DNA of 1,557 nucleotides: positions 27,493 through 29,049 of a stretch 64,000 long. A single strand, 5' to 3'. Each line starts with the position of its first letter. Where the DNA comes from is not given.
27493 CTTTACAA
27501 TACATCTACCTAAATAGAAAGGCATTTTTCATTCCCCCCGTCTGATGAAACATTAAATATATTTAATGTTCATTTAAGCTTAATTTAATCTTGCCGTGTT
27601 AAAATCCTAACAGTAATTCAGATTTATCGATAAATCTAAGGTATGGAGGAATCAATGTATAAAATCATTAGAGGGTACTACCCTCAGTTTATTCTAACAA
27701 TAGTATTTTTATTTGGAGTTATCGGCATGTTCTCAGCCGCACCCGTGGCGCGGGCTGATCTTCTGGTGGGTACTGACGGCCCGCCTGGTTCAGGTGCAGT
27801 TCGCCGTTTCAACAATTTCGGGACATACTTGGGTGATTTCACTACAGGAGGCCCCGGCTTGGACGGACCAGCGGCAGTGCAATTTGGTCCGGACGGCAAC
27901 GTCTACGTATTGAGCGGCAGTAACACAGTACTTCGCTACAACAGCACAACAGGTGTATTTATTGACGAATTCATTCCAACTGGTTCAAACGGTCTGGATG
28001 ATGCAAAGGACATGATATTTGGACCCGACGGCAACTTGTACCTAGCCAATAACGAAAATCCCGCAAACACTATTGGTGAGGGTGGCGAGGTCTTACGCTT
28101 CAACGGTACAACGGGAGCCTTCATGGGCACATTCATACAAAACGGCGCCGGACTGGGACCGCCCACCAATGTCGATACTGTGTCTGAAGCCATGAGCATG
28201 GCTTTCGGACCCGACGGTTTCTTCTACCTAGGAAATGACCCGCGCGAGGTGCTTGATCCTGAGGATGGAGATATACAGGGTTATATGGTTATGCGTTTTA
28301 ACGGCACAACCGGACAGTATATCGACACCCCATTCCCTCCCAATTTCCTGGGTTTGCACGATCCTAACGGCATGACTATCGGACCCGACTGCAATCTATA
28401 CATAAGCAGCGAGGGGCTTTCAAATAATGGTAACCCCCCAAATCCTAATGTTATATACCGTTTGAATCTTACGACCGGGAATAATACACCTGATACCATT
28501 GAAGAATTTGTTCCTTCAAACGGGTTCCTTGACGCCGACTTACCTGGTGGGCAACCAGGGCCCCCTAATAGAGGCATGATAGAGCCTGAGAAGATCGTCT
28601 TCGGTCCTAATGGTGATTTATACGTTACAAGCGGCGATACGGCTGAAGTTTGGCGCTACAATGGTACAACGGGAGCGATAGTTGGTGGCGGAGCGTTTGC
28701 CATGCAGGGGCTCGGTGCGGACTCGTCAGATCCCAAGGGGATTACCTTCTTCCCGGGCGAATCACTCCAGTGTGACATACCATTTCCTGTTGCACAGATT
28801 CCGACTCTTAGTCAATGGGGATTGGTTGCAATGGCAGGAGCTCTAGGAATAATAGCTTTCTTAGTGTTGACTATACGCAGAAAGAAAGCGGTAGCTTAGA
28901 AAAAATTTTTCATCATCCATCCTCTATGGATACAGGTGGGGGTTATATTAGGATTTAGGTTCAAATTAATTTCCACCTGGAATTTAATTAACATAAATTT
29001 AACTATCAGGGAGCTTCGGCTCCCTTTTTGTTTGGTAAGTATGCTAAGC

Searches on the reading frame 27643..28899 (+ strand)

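Call 59: search_protein_families(library=pfam, proteins=[window:27643-28899:+], max_evalue=0.001)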
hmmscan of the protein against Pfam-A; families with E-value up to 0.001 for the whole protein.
window:27643-28899:+ (418 aa): 2 families
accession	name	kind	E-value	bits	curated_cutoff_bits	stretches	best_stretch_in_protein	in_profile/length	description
PF18203.6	IPTL-CTERM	-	7.2e-07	29.4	20.8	1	384-412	1-27/28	IPTL-CTERM motif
PF20067.5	SSL_N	-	8.8e-06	25.9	18.9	0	312-330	20-38/46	Strictosidine synthase-like, N-terminal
